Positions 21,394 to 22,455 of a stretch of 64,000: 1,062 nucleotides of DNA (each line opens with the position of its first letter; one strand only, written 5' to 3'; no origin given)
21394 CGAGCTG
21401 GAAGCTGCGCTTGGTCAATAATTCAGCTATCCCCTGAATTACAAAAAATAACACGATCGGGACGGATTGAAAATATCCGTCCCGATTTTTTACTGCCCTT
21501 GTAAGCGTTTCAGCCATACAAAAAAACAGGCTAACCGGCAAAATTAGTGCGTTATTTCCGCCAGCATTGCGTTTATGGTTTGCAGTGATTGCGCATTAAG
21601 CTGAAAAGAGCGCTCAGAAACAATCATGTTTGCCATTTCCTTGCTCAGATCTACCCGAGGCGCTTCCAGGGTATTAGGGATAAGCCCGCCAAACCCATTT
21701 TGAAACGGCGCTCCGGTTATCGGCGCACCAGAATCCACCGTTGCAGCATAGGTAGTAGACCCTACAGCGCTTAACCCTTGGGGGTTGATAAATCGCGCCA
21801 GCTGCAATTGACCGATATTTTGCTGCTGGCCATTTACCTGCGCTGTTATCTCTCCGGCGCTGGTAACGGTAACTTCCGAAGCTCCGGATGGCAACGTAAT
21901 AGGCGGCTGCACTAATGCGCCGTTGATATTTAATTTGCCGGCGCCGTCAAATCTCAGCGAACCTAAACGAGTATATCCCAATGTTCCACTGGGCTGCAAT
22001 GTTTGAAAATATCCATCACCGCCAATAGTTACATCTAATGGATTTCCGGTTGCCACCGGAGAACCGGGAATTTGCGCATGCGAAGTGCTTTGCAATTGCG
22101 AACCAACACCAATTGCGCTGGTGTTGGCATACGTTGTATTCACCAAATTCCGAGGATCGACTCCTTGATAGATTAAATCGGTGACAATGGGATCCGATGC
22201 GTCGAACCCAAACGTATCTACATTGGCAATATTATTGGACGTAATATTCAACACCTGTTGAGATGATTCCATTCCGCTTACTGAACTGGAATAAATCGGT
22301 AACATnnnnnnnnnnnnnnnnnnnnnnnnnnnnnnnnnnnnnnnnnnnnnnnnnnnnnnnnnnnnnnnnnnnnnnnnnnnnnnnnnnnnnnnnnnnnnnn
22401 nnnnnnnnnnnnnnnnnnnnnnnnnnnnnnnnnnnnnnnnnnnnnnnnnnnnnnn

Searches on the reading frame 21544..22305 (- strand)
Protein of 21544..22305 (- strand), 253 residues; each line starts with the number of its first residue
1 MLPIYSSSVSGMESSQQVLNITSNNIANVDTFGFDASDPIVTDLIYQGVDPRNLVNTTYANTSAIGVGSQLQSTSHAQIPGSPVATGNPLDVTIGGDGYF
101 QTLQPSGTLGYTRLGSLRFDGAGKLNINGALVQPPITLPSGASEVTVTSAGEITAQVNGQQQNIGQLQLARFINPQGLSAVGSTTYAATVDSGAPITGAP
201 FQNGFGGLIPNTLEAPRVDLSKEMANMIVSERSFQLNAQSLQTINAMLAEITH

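Call 8: search_protein_families(library=pfam, proteins=[window:21544-22305:-])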
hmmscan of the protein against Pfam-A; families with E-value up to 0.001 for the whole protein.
window:21544-22305:- (253 aa): 3 families
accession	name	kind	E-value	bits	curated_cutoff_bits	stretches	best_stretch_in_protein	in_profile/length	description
PF22692.1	LlgE_F_G_D1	-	2.9e-16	59.8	27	1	94-155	2-64/64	Flagellar hook protein FlgE/F/G D1 domain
PF06429.18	Flg_bbr_C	-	2.4e-09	37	23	1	212-250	4-42/46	Flagellar basal body rod FlgEFG protein C-terminal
PF00460.25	Flg_bb_rod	-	2.6e-07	30.9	20.7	1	8-34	4-30/31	Flagella basal body rod protein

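Call 12: find_encoding_contigs(protein=window:21544-22305:-, flank=3000, max_places=6)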
Protein window:21544-22305:- (253 aa): 3 contigs read that carry it; 2 places shown.
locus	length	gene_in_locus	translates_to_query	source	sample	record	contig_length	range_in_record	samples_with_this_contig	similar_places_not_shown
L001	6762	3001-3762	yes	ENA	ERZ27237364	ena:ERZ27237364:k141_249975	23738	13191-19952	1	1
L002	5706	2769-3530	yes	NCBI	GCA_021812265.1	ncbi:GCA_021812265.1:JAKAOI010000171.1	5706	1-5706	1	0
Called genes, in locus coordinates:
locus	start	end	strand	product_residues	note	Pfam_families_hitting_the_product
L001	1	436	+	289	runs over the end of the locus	PF07238:PilZ (weak)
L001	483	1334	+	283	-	PF04542:Sigma70_r2, PF04539:Sigma70_r3, PF08281:Sigma70_r4_2 (weak), PF04545:Sigma70_r4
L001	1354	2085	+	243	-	-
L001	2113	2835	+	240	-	PF22692:LlgE_F_G_D1, PF06429:Flg_bbr_C (weak)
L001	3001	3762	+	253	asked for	PF00460:Flg_bb_rod (weak), PF22692:LlgE_F_G_D1, PF06429:Flg_bbr_C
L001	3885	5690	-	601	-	PF08439:Peptidase_M3_N, PF01432:Peptidase_M3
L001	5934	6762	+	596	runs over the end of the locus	PF00534:Glycos_transf_1, PF13692:Glyco_trans_1_4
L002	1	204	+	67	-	?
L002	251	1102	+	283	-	PF04542:Sigma70_r2, PF04539:Sigma70_r3, PF08281:Sigma70_r4_2 (weak), PF04545:Sigma70_r4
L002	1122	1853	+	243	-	-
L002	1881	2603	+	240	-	PF22692:LlgE_F_G_D1, PF06429:Flg_bbr_C (weak)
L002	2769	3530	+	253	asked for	PF00460:Flg_bb_rod (weak), PF22692:LlgE_F_G_D1, PF06429:Flg_bbr_C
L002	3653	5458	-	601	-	PF08439:Peptidase_M3_N, PF01432:Peptidase_M3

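Call 27: find_homologous_proteins(query=window:21544-22305:-, max_evalue=1e-40)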
Query window:21544-22305:- (253 aa): 23 proteins with E <= 1e-40 among 806 candidates.
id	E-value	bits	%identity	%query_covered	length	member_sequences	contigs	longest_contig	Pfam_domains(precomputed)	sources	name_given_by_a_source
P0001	1.1e-150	518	96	100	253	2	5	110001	PF06429.19,PF00460.26,PF22692.2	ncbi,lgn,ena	-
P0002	1.3e-97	344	63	99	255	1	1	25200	PF06429.19,PF00460.26,PF22692.2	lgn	-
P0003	2.6e-86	307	57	100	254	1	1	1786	PF06429.19,PF00460.26,PF22692.2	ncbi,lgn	-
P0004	2.3e-84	301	56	100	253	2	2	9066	PF06429.19,PF00460.26,PF22692.2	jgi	jgi:flagellar basal-body rod protein FlgG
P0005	2.6e-82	294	57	100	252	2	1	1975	PF06429.19,PF00460.26,PF22692.2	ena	-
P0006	2.7e-81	291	56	100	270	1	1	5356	PF06429.19,PF00460.26,PF22692.2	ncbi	-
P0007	1.4e-80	288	57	100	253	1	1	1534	PF00460.26,PF22692.2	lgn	-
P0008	7.0e-80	286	55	100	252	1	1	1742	PF06429.19,PF00460.26,PF22692.2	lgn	-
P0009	9.6e-77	276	53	100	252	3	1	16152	PF06429.19,PF00460.26,PF22692.2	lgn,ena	-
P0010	5.5e-45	172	39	98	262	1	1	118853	PF06429.19,PF00460.26,PF22692.2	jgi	-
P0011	5.5e-44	169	40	93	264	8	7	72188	PF06429.19,PF00460.26,PF22692.2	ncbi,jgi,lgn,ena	jgi:flagellar basal-body rod protein FlgG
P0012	1.1e-43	168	38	98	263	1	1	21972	PF06429.19,PF00460.26,PF22692.2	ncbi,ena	-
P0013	2.7e-43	166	38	97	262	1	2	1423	PF06429.19,PF00460.26,PF22692.2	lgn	-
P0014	6.1e-43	165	41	94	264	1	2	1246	PF06429.19,PF00460.26,PF22692.2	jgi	jgi:flagellar basal-body rod protein FlgG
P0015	6.4e-43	165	41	94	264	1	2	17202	PF06429.19,PF00460.26,PF22692.2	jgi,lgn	jgi:flagellar basal-body rod protein FlgG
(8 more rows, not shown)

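Call 28: find_encoding_contigs(protein=P0001, flank=10000, max_places=10)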
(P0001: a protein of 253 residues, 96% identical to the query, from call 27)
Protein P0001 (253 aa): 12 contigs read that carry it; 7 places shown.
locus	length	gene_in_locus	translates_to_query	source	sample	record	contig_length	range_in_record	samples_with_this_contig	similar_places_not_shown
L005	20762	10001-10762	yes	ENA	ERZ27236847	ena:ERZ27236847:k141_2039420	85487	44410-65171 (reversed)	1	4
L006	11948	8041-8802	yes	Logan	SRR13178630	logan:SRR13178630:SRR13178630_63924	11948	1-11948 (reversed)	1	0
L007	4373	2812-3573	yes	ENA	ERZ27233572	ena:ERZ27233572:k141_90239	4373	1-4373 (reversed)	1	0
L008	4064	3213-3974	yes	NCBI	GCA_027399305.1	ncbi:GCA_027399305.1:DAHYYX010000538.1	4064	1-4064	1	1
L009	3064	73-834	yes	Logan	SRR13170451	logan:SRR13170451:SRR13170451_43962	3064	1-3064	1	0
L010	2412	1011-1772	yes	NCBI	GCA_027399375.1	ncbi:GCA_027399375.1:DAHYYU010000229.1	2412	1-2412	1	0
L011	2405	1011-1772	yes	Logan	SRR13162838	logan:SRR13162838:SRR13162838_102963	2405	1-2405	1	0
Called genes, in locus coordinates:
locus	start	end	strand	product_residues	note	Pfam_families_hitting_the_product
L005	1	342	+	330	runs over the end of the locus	PF01370:Epimerase, PF13460:NAD_binding_10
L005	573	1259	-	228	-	-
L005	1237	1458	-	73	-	-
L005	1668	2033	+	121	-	-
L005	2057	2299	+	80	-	-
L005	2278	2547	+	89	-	PF01313:Bac_export_3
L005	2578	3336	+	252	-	PF01311:Bac_export_1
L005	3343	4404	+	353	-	PF01312:Bac_export_2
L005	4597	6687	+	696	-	PF00771:FHIPEP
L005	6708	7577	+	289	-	PF07238:PilZ (weak)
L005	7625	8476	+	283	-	PF04542:Sigma70_r2, PF04539:Sigma70_r3, PF08281:Sigma70_r4_2, PF04545:Sigma70_r4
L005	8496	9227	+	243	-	-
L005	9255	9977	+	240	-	PF22692:LlgE_F_G_D1, PF06429:Flg_bbr_C (weak)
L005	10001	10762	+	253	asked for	PF00460:Flg_bb_rod (weak), PF22692:LlgE_F_G_D1, PF06429:Flg_bbr_C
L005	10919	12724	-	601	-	PF08439:Peptidase_M3_N, PF01432:Peptidase_M3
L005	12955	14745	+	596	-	PF00534:Glycos_transf_1, PF13692:Glyco_trans_1_4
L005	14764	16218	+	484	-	PF00534:Glycos_transf_1, PF13692:Glyco_trans_1_4 (weak)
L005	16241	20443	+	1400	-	PF20706:GT4-conflict (faint), PF00534:Glycos_transf_1, PF13692:Glyco_trans_1_4, PF00534:Glycos_transf_1, PF13692:Glyco_trans_1_4 (weak)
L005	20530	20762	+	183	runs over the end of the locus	-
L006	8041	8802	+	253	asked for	PF00460:Flg_bb_rod (weak), PF22692:LlgE_F_G_D1, PF06429:Flg_bbr_C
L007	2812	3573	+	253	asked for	PF00460:Flg_bb_rod (weak), PF22692:LlgE_F_G_D1, PF06429:Flg_bbr_C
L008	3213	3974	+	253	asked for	PF00460:Flg_bb_rod (weak), PF22692:LlgE_F_G_D1, PF06429:Flg_bbr_C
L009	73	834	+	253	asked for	PF00460:Flg_bb_rod (weak), PF22692:LlgE_F_G_D1, PF06429:Flg_bbr_C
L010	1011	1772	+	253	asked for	PF00460:Flg_bb_rod (weak), PF22692:LlgE_F_G_D1, PF06429:Flg_bbr_C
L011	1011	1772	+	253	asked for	PF00460:Flg_bb_rod (weak), PF22692:LlgE_F_G_D1, PF06429:Flg_bbr_C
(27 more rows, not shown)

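Call 29: find_encoding_contigs(protein=P0002, flank=10000, max_places=5)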
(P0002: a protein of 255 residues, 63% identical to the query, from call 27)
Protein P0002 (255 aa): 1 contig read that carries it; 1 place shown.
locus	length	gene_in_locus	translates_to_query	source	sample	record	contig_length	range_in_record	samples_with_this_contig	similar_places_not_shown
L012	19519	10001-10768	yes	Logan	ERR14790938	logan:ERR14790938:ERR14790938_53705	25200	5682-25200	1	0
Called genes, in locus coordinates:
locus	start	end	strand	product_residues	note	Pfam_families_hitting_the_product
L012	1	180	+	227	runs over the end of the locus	-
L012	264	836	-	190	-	PF01613:Flavin_Reduct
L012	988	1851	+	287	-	PF01656:CbiA, PF02374:ArsA_ATPase (weak), PF06564:CBP_BcsQ (faint), PF09140:MipZ (faint), PF10609:ParA (weak), PF13614:AAA_31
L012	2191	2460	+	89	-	PF01313:Bac_export_3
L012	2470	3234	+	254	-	PF01311:Bac_export_1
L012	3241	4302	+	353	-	PF01312:Bac_export_2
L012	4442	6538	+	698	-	-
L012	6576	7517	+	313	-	-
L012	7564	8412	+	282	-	PF04542:Sigma70_r2, PF04539:Sigma70_r3, PF08281:Sigma70_r4_2, PF04545:Sigma70_r4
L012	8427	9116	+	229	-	-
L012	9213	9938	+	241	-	PF00460:Flg_bb_rod (weak), PF22692:LlgE_F_G_D1, PF06429:Flg_bbr_C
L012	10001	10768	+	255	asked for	PF00460:Flg_bb_rod, PF22692:LlgE_F_G_D1, PF06429:Flg_bbr_C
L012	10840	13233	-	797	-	PF13802:Gal_mutarotas_2, PF01055:Glyco_hydro_31_2nd, PF21365:Glyco_hydro_31_3rd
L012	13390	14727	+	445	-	PF05977:MFS_3, PF07690:MFS_1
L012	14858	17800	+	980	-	PF07517:SecA_DEAD, PF00270:DEAD (weak), PF01043:SecA_PP_bind, PF21090:P-loop_SecA, PF07516:SecA_SW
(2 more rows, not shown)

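Call 37: list_cluster_members(proteins=[window:21544-22305:-, P0001, P0003, P0006, window:19550-21421:+, window:38616-39551:+, window:39883-40314:-, window:37043-38200:+])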
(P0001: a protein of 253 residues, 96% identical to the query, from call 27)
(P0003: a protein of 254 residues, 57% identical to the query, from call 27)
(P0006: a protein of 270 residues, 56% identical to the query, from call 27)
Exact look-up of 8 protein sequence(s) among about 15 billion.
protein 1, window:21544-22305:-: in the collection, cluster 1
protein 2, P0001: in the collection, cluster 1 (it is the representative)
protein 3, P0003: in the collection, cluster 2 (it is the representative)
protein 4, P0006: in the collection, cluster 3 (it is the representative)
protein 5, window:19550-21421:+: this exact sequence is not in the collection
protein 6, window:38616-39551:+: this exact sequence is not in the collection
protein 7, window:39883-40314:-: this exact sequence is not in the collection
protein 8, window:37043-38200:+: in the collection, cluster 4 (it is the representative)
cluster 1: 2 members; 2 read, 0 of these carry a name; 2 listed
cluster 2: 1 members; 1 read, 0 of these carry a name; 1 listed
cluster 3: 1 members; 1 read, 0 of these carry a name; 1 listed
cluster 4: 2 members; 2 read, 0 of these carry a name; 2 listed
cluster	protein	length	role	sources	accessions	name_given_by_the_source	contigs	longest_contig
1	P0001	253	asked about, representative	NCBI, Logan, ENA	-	-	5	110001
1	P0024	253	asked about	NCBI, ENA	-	-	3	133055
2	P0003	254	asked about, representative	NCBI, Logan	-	-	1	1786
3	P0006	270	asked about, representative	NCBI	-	-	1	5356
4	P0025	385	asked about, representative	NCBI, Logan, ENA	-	-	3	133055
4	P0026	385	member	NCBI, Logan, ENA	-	-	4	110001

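Call 38: find_encoding_contigs(protein=P0026, flank=10000, max_places=6)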
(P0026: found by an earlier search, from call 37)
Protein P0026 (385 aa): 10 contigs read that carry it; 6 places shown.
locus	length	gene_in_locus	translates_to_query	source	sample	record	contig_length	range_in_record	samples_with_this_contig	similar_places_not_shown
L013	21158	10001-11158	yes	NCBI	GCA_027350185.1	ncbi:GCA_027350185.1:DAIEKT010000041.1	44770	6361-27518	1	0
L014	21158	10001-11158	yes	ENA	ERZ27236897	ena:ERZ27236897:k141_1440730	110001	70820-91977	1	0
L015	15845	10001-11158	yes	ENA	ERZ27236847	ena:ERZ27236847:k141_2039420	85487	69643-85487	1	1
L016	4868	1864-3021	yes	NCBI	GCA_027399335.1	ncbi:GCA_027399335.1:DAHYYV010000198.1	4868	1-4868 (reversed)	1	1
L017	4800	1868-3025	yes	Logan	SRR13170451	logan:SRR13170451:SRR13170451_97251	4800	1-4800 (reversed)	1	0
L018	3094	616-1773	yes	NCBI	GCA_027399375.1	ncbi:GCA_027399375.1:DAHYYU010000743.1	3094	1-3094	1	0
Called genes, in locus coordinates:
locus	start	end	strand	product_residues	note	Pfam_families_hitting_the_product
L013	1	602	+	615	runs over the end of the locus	PF00990:GGDEF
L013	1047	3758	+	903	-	PF00535:Glycos_transf_2, PF13641:Glyco_tranf_2_3, PF13439:Glyco_transf_4, PF13579:Glyco_trans_4_4 (faint), PF13692:Glyco_trans_1_4 (faint), PF00534:Glycos_transf_1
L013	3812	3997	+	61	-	-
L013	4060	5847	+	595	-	PF01757:Acyl_transf_3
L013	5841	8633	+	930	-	PF09586:YfhO (weak)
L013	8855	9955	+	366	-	PF00903:Glyoxalase, PF13468:Glyoxalase_3 (faint), PF13669:Glyoxalase_4 (weak), PF14696:Glyoxalase_5, PF00903:Glyoxalase, PF13669:Glyoxalase_4 (weak)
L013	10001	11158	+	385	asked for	PF20510:HgmA_N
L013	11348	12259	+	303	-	PF01209:Ubie_methyltran (weak), PF13489:Methyltransf_23, PF08241:Methyltransf_11, PF08242:Methyltransf_12, PF13649:Methyltransf_25, PF13847:Methyltransf_31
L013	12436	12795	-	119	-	PF12844:HTH_19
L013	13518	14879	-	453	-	PF00535:Glycos_transf_2, PF13641:Glyco_tranf_2_3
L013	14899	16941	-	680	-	PF13360:PQQ_2, PF13570:Beta-prop_ACSF4 (faint)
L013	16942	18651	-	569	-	-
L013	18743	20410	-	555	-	PF00535:Glycos_transf_2, PF13641:Glyco_tranf_2_3, PF13632:Glyco_trans_2_3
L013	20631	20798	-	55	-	-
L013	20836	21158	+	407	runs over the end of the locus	PF00150:Cellulase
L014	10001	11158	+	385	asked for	PF20510:HgmA_N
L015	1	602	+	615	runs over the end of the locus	PF00990:GGDEF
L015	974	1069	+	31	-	-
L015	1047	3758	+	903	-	PF00535:Glycos_transf_2, PF13641:Glyco_tranf_2_3, PF13439:Glyco_transf_4, PF13579:Glyco_trans_4_4 (faint), PF13692:Glyco_trans_1_4 (faint), PF00534:Glycos_transf_1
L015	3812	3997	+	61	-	-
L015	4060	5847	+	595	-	PF01757:Acyl_transf_3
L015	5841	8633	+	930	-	PF09586:YfhO (weak)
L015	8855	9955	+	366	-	PF00903:Glyoxalase, PF13468:Glyoxalase_3 (faint), PF13669:Glyoxalase_4 (weak), PF14696:Glyoxalase_5, PF00903:Glyoxalase, PF13669:Glyoxalase_4 (weak)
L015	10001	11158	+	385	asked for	PF20510:HgmA_N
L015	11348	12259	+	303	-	PF01209:Ubie_methyltran (weak), PF13489:Methyltransf_23, PF08241:Methyltransf_11, PF08242:Methyltransf_12, PF13649:Methyltransf_25, PF13847:Methyltransf_31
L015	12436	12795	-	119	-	PF12844:HTH_19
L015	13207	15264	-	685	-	PF00009:GTP_EFTU, PF22042:EF-G_D2, PF03144:GTP_EFTU_D2, PF14492:EFG_III, PF03764:EFG_IV, PF00679:EFG_C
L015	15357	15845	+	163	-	?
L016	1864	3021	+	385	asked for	PF20510:HgmA_N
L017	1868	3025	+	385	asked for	PF20510:HgmA_N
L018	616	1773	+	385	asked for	PF20510:HgmA_N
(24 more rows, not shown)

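Call 40: search_protein_families(library=pfam, proteins=[L005:573-1259:-, L005:1237-1458:-, L005:1668-2033:+, L005:2057-2299:+], max_evalue=1)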
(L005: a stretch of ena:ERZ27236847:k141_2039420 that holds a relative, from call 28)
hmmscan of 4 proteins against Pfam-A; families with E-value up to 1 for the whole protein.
L005:573-1259:- (228 aa): 2 families
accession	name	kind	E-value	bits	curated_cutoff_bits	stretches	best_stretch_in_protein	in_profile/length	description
PF08843.17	AbiEii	-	0.00017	22.1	22.5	1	18-147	7-171/238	Nucleotidyl transferase AbiEii toxin, Type IV TA system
PF21379.2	Gp6-like_1st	-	0.23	11.7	27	1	152-182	30-60/74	Baseplate wedge protein gp6-like, helical domain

L005:1237-1458:- (73 aa): 0 families

L005:1668-2033:+ (121 aa): 0 families

L005:2057-2299:+ (80 aa): 0 families

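Call 62: search_protein_families(library=pfam, proteins=[L015:15483-15845:+], max_evalue=1)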
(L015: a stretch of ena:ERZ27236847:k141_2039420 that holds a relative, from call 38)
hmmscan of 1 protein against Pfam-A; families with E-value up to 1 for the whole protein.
L015:15483-15845:+ (121 aa): 3 families
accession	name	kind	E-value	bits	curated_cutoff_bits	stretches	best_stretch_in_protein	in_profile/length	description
PF21733.3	Death_3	-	0.00017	22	27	1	19-59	1-40/106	Death domain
PF13546.12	DDE_5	-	0.00022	21.3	27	1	4-90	15-104/272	DDE superfamily endonuclease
PF07997.16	DUF1694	-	0.2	12.2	25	1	42-86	41-85/117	Protein of unknown function (DUF1694)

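Call 63: search_protein_families(library=ncbifam, proteins=[L015:15483-15845:+], max_evalue=1)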
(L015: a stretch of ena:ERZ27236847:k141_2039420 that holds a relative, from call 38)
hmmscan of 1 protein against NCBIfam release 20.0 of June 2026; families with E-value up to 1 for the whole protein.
L015:15483-15845:+ (121 aa): 3 families
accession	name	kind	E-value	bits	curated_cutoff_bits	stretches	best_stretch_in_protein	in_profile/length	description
NF049921.1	transpos_IS701_2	equivalog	1.2e-37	130.1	250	1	4-121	2-118/318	IS701 family transposase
NF033540.2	transpos_IS701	equivalog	6.6e-08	32.2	150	1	4-108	21-127/363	IS701 family transposase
NF049925.1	transpos_IS4_4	equivalog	2.5e-06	26.5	250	1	16-116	47-154/449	IS4 family transposase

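Call 65: find_homologous_proteins(query=L015:15483-15845:+, max_evalue=1e-10)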
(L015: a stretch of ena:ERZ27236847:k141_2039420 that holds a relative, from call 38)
Query L015:15483-15845:+ (121 aa): 399 proteins with E <= 1e-10 among 407 candidates; the best 120 are listed.
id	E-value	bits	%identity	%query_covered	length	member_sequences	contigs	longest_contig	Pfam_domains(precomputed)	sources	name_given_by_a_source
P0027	2.7e-56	207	80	99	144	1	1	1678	-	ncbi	-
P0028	2.1e-50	188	70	98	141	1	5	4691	-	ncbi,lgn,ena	-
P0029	3.0e-50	187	71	100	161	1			PF13546.13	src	-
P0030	4.2e-50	187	73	100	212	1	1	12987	PF13546.13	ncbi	-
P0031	1.3e-48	182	69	100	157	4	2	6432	-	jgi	jgi:hypothetical protein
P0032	2.6e-48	181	69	100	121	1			-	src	-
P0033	5.8e-48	180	69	100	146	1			-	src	-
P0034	5.8e-48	180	69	100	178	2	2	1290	PF13546.13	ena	-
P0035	6.7e-48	180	71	100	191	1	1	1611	PF13546.13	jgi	-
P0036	1.2e-47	179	68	100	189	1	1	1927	-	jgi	jgi:hypothetical protein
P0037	2.8e-47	178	69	100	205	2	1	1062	PF13546.13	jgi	-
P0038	3.0e-47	178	68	100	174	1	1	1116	PF13546.13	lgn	-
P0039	3.8e-47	177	68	100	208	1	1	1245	PF13546.13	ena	-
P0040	5.0e-47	177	69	100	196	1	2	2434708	-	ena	-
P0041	5.4e-47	177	68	100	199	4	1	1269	PF04693.18,PF13546.13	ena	-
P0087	6.9e-43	163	65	100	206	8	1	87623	-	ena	-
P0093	9.9e-43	163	67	100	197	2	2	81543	-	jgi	jgi:hypothetical protein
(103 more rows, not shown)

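Call 66: find_encoding_contigs(protein=P0030, flank=4000, max_places=4)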
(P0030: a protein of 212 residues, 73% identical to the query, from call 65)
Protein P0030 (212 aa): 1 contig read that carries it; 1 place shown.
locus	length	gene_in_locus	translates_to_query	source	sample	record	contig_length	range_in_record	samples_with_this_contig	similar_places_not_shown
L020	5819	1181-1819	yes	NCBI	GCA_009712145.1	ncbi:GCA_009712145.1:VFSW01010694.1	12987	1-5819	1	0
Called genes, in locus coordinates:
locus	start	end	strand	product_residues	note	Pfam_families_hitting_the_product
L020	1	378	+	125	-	?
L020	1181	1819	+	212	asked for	PF13546:DDE_5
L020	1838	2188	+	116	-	-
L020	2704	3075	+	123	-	PF00507:Oxidored_q4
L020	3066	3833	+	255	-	PF00329:Complex1_30kDa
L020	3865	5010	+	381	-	PF00346:Complex1_49kDa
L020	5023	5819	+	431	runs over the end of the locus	PF00146:NADHdh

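Call 67: find_encoding_contigs(protein=P0027, flank=4000, max_places=4)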
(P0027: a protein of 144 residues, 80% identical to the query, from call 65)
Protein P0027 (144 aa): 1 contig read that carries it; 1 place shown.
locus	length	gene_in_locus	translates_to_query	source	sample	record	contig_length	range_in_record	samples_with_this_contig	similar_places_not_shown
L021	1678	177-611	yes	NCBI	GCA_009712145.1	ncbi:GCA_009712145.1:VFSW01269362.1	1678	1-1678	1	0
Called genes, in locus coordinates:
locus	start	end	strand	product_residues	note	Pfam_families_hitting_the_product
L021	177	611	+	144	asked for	-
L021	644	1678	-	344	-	?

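Call 68: find_encoding_contigs(protein=P0028, flank=5000, max_places=8)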
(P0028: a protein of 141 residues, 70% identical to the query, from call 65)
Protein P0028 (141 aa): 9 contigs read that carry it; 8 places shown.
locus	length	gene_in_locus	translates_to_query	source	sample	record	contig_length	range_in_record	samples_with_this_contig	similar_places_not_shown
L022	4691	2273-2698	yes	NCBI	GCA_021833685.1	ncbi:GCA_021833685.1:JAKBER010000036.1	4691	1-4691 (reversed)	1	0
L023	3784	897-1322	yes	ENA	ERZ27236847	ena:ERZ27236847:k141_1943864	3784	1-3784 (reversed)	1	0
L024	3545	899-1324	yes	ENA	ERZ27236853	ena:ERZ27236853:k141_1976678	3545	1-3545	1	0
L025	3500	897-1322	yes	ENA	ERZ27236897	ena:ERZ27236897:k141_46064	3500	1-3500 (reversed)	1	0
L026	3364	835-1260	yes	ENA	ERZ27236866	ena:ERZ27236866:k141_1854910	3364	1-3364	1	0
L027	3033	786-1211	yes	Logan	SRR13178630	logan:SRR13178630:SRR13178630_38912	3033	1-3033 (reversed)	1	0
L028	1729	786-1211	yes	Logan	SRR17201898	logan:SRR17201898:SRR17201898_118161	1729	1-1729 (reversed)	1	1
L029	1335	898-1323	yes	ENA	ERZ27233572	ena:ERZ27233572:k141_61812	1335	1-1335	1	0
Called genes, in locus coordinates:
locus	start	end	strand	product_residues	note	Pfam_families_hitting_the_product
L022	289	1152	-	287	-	PF13276:HTH_21, PF00665:rve, PF13610:DDE_Tnp_IS240, PF13683:rve_3, PF13333:rve_2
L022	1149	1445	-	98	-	PF01527:HTH_Tnp_1, PF13542:HTH_Tnp_ISL3 (weak), PF13384:HTH_23 (weak), PF13518:HTH_28 (weak)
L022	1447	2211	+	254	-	-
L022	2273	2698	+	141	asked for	-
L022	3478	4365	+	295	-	-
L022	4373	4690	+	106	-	?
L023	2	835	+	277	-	?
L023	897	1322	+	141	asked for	-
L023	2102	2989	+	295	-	-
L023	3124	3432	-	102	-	-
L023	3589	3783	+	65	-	?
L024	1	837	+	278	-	?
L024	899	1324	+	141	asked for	-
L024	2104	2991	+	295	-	-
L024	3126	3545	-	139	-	?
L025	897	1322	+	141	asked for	-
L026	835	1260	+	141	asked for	-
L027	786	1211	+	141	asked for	-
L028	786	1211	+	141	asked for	-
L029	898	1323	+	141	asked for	-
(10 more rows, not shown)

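Call 75: find_encoding_contigs(protein=P0040, flank=3000, max_places=4)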
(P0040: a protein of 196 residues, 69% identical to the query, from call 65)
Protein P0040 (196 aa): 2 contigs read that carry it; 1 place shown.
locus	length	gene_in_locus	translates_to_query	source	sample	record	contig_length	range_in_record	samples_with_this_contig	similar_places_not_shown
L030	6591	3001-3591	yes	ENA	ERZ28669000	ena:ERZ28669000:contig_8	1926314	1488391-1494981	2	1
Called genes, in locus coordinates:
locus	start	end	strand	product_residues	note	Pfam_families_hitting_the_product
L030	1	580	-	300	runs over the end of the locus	PF00528:BPD_transp_1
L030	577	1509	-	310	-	PF00528:BPD_transp_1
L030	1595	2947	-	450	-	PF10518:TAT_signal (weak), PF01547:SBP_bac_1, PF13416:SBP_bac_8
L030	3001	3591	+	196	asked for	-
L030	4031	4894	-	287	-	PF05721:PhyH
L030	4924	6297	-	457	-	PF10518:TAT_signal (weak), PF01547:SBP_bac_1, PF13416:SBP_bac_8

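Call 81: search_protein_families(library=ncbifam, proteins=[L021:644-1678:-, L020:1181-1819:+, L020:1838-2188:+], max_evalue=0.001)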
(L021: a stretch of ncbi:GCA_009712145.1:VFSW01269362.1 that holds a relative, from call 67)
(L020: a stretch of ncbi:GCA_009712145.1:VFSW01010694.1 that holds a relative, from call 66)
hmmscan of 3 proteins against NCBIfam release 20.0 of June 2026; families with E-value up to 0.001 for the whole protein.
L021:644-1678:- (344 aa): 0 families

L020:1181-1819:+ (212 aa): 4 families
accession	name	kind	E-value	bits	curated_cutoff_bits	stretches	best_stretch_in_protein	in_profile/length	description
NF049921.1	transpos_IS701_2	equivalog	8.4e-69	232.4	250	1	4-205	2-201/318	IS701 family transposase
NF033540.2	transpos_IS701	equivalog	1.6e-21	77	150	1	4-190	21-226/363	IS701 family transposase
NF049925.1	transpos_IS4_4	equivalog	5.5e-15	55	250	2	129-198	191-259/449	IS4 family transposase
NF049999.1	transpos_IS701_3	equivalog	0.00034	19.6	170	1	44-181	69-212/412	IS701 family transposase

L020:1838-2188:+ (116 aa): 4 families
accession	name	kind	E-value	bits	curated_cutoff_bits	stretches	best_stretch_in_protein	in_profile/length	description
NF049921.1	transpos_IS701_2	equivalog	8.6e-30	104.2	250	1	2-108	212-317/318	IS701 family transposase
NF049999.1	transpos_IS701_3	equivalog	1.1e-06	27.8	170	1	11-92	290-371/412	IS701 family transposase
NF033592.1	transpos_IS4_1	equivalog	4e-05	22.9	115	1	2-70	251-320/332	IS4 family transposase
NF033540.2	transpos_IS701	equivalog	9.5e-05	21.8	150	1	12-76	294-357/363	IS701 family transposase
